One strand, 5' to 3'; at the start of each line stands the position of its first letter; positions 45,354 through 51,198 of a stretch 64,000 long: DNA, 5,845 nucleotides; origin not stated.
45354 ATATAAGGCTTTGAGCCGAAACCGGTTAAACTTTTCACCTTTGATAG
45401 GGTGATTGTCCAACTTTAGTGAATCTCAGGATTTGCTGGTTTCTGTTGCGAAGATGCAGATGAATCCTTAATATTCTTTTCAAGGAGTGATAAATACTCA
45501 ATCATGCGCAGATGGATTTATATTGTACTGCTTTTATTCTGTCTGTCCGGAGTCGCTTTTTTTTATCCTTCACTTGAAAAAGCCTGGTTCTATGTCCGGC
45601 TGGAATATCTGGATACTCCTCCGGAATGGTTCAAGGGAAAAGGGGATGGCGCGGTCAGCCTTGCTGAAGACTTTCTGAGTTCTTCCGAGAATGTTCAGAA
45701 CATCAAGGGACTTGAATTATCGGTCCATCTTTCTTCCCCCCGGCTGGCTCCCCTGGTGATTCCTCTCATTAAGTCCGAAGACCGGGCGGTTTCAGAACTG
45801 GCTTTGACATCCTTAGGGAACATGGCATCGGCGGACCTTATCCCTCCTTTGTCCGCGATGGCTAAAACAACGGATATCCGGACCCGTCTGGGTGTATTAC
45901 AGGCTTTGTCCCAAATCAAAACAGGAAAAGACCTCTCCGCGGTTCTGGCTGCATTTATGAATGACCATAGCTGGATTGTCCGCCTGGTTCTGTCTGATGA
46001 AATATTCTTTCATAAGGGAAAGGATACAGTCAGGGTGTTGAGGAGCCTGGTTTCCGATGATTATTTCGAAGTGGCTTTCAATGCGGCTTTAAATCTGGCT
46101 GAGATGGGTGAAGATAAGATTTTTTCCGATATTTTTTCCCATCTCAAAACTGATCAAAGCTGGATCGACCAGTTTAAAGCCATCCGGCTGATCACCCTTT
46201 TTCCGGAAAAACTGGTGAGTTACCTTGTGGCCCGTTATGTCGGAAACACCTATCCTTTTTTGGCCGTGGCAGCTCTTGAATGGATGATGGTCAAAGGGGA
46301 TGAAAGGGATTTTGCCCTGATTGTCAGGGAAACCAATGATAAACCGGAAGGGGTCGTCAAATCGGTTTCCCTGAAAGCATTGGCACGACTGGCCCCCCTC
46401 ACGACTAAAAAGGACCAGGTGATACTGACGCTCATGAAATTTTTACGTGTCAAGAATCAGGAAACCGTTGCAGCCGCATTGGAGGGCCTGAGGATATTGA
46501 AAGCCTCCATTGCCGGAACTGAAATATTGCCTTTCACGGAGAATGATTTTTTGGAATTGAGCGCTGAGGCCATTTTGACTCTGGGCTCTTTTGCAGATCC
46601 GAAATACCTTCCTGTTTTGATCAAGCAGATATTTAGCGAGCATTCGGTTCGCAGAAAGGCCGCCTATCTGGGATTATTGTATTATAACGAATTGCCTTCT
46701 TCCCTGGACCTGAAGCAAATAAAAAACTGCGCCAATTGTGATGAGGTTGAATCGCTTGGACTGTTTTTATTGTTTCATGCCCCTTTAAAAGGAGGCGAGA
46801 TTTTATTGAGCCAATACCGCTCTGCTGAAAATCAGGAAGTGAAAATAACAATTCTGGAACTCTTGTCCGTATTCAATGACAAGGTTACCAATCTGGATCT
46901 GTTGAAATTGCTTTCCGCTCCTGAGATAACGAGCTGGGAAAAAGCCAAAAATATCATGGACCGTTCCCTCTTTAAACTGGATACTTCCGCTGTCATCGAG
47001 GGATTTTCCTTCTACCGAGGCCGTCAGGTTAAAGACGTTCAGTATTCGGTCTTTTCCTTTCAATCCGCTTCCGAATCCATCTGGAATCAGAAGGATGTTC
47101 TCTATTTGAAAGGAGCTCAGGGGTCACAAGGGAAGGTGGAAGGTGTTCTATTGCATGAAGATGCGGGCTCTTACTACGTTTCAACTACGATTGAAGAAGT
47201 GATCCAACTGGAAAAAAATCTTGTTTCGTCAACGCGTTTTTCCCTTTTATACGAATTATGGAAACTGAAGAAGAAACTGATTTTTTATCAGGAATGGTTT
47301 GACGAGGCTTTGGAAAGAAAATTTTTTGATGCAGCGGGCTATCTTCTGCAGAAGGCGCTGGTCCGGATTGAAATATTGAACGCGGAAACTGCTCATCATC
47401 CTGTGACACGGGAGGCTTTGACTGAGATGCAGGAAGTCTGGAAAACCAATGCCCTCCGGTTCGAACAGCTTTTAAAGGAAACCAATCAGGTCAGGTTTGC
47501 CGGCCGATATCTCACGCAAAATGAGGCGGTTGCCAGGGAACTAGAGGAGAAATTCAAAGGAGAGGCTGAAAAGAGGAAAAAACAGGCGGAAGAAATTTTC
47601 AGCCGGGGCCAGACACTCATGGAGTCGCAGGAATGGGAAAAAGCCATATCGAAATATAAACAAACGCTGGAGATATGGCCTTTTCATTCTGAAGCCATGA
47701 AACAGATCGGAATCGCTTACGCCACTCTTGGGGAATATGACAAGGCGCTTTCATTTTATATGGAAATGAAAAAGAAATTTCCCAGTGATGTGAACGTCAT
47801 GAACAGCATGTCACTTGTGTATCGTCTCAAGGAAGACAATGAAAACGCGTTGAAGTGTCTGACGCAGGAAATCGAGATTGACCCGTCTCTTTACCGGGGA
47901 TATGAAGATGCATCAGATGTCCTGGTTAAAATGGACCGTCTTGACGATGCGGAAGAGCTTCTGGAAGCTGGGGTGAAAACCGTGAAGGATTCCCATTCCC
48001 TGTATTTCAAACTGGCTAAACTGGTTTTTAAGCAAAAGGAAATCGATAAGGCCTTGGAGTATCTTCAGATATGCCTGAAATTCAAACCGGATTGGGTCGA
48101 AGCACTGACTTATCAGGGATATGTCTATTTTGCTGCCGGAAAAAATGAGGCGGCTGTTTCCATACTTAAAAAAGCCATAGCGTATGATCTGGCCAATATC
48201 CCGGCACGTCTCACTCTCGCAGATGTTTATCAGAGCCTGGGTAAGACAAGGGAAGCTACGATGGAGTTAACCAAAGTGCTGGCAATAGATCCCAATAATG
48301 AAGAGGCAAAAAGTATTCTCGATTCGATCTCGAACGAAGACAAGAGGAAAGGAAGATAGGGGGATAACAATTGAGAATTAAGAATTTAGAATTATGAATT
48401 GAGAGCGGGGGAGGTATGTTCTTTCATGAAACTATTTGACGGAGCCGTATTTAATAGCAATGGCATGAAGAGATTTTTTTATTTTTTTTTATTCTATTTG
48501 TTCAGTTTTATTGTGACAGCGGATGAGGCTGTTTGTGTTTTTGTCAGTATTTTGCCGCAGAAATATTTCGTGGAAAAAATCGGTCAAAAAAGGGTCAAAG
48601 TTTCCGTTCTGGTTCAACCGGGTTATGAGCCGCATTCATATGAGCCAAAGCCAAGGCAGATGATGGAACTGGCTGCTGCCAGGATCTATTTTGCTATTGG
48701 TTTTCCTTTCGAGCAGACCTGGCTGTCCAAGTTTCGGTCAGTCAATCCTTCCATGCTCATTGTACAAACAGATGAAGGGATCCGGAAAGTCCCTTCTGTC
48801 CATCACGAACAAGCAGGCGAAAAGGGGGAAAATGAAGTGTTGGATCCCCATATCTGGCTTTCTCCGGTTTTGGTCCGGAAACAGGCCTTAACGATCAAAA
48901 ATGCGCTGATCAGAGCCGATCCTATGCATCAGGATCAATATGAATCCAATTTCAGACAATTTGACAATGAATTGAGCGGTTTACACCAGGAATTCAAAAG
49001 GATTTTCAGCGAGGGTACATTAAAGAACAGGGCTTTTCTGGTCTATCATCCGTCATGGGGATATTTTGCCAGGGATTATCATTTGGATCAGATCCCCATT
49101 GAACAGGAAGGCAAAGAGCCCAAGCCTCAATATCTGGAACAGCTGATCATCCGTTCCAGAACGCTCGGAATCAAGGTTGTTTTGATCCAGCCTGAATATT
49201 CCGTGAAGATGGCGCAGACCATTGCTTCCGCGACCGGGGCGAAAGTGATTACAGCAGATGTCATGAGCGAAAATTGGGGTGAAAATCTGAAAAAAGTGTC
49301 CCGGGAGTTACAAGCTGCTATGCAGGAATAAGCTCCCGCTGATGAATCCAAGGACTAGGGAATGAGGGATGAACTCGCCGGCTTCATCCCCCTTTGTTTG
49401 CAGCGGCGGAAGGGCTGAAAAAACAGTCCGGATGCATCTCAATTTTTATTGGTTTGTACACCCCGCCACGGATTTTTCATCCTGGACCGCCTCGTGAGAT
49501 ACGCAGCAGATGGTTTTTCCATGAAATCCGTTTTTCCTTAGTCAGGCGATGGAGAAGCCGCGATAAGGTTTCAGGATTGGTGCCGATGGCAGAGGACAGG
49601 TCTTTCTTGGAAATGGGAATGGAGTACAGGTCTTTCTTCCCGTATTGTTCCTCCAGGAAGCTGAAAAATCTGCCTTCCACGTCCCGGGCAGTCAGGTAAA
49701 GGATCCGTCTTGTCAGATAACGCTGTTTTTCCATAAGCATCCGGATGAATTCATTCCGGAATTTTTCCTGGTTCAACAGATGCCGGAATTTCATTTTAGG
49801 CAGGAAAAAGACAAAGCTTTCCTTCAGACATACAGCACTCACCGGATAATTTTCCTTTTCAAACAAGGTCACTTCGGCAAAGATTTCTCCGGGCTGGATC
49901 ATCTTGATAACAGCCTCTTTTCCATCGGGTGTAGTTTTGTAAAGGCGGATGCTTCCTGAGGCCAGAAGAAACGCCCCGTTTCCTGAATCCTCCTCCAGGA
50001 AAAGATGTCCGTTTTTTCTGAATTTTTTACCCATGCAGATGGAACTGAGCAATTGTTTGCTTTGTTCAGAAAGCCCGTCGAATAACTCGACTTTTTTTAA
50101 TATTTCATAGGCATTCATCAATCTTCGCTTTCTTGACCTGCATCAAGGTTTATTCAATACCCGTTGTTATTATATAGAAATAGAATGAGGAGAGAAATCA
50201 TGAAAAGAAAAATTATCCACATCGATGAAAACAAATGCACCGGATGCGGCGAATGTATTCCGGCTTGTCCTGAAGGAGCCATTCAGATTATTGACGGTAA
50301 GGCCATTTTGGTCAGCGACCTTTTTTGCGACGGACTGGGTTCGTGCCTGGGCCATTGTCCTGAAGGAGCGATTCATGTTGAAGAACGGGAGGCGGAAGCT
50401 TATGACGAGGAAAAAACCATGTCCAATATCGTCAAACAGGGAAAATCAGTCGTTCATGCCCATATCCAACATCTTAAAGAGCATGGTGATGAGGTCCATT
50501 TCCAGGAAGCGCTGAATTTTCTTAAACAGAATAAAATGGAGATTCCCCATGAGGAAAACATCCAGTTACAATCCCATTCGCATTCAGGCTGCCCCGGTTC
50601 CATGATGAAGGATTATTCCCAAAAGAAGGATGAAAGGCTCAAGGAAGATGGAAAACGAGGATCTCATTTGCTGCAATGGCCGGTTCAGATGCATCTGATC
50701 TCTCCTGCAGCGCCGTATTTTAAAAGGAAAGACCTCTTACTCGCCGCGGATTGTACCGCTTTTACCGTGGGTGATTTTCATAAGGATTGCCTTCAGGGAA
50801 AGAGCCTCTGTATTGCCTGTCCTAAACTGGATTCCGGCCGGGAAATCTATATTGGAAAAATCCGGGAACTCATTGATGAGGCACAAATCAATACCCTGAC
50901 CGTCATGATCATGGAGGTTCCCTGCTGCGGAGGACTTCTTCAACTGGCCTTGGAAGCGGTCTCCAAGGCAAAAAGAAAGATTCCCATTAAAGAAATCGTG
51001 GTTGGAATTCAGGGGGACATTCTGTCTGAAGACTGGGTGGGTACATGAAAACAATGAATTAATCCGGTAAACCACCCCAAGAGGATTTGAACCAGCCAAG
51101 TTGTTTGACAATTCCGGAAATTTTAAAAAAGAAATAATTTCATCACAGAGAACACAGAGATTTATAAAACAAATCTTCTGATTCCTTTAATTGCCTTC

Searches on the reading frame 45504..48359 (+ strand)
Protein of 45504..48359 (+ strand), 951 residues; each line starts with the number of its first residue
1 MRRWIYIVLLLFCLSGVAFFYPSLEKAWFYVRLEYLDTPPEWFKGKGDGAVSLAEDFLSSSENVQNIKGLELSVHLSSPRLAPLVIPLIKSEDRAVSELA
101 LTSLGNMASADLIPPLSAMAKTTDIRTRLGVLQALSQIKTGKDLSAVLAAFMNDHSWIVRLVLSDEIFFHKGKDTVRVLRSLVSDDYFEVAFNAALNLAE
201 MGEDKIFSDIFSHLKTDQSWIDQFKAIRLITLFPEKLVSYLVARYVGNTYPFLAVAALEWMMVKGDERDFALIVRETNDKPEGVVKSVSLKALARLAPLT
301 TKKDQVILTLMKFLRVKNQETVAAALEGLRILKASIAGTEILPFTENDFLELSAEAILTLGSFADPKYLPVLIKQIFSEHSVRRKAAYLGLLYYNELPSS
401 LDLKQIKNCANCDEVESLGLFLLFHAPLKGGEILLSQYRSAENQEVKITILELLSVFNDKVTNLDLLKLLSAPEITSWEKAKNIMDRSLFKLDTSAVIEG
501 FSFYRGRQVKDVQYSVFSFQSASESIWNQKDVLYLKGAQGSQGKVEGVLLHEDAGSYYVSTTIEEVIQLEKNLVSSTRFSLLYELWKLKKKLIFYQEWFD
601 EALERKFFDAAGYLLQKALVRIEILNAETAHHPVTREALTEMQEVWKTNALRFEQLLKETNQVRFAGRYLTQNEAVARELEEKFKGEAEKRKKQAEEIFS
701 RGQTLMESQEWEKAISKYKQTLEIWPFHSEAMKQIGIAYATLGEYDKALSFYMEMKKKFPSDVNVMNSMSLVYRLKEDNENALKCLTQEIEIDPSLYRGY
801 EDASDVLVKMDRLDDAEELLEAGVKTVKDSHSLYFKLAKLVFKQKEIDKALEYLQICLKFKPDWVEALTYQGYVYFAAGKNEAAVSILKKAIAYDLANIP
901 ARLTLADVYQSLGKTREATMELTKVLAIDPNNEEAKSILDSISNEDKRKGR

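Call 40: search_protein_families(library=pfam, proteins=[window:45504-48359:+], max_evalue=0.001)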
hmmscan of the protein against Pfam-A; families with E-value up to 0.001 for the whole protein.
window:45504-48359:+ (951 aa): 22 families
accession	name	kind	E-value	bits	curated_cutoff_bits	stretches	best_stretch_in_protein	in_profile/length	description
PF07719.23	TPR_2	-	6.3e-22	76.3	27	0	833-863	3-33/34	Tetratricopeptide repeat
PF14559.12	TPR_19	-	2.3e-21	76.3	25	1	876-939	2-65/68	Tetratricopeptide repeat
PF13646.12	HEAT_2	-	6.3e-21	74.9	27.7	1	85-161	4-81/88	HEAT repeats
PF00515.34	TPR_1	-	2.7e-19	68.6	27.8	0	730-754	2-26/34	Tetratricopeptide repeat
PF13424.12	TPR_12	-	5.4e-18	65.4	30.1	1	701-753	9-69/77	Tetratricopeptide repeat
PF13428.12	TPR_14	-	7.4e-18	63.7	23.5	0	803-840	7-44/44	Tetratricopeptide repeat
PF13432.12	TPR_16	-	2e-14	54.1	32.7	1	701-762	3-64/65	Tetratricopeptide repeat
PF13181.12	TPR_8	-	1.1e-13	50.6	25.7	0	901-932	3-34/34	Tetratricopeptide repeat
PF13414.12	TPR_11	-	2.4e-11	43.5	26.8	1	872-913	1-42/42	TPR repeat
PF13174.12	TPR_6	-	1.4e-10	41.6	26.3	0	734-761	5-32/33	Tetratricopeptide repeat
PF13176.12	TPR_7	-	2e-09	37.2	27.9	0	702-723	6-27/36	Tetratricopeptide repeat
PF12895.13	ANAPC3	-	1.4e-08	35.4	27.2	0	865-923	23-80/82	Anaphase-promoting complex, cyclosome, subunit 3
PF13371.12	TPR_9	-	1.5e-08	35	35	0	842-893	6-57/73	Tetratricopeptide repeat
PF13431.12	TPR_17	-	2e-07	31.2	24.4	0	718-749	2-33/34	Tetratricopeptide repeat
PF25064.1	ARM_TT21_5th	-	9.5e-07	29.6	27.8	0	837-891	7-61/117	TT21 fifth ARM repeats domain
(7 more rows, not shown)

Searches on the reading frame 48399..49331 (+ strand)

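Call 40: search_protein_families(library=pfam, proteins=[window:48399-49331:+], max_evalue=0.001)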
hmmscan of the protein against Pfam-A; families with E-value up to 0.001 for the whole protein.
window:48399-49331:+ (310 aa): 1 family
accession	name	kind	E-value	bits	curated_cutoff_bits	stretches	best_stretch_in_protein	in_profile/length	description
PF01297.22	ZnuA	-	5.4e-63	213.4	29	1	47-292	1-242/263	Zinc-uptake complex component A periplasmic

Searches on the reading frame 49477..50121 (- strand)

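Call 40: search_protein_families(library=pfam, proteins=[window:49477-50121:-], max_evalue=0.001)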
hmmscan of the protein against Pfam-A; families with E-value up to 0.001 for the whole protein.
window:49477-50121:- (214 aa): 2 families
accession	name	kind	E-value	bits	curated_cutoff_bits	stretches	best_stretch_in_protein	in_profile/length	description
PF00027.35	cNMP_binding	-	2.4e-21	75.9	27.5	1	32-118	2-88/89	Cyclic nucleotide-binding domain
PF13545.12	HTH_Crp_2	-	1.1e-08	35.4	27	1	156-204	10-57/70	Crp-like helix-turn-helix domain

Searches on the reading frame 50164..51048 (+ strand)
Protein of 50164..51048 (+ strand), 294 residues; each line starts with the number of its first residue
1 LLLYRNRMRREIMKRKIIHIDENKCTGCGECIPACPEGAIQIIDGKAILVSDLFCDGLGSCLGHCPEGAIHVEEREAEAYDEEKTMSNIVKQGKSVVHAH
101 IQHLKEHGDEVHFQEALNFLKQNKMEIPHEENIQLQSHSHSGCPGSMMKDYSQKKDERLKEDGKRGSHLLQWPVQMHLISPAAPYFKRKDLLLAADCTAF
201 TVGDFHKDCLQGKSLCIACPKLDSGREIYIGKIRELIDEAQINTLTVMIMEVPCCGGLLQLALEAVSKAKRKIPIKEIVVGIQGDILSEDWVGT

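Call 40: search_protein_families(library=pfam, proteins=[window:50164-51048:+], max_evalue=0.001)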
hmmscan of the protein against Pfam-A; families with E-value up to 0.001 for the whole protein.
window:50164-51048:+ (294 aa): 10 families
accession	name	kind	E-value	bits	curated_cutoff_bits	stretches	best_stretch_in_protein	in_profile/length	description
PF00037.32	Fer4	-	4.3e-11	42.6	21.1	1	19-41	2-24/24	4Fe-4S binding domain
PF13237.11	Fer4_10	-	1.5e-09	38.1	25.5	1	18-66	2-53/53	4Fe-4S dicluster domain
PF12837.12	Fer4_6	-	8.5e-09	35.4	25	1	17-40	1-24/24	4Fe-4S binding domain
PF13187.11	Fer4_9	-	3.7e-08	33.7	27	1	24-70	1-52/52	4Fe-4S dicluster domain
PF12838.12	Fer4_7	-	1.9e-07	31.9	27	1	13-39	26-52/52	4Fe-4S dicluster domain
PF14697.11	Fer4_21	-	5.5e-07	30.1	35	1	19-71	2-58/59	4Fe-4S dicluster domain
PF25160.1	LdpA_Fe-S-bd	-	8.5e-07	29.1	27.6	1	20-42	23-45/49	LdpA Fe-S cluster-binding domain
PF13484.11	Fer4_16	-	3.2e-06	28.3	30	0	24-41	1-18/66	4Fe-4S double cluster binding domain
PF12797.12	Fer4_2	-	4.4e-06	26.8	24.5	1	17-37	2-22/22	4Fe-4S binding domain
PF12800.12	Fer4_4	-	0.00077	20.1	24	1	23-38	2-17/17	4Fe-4S binding domain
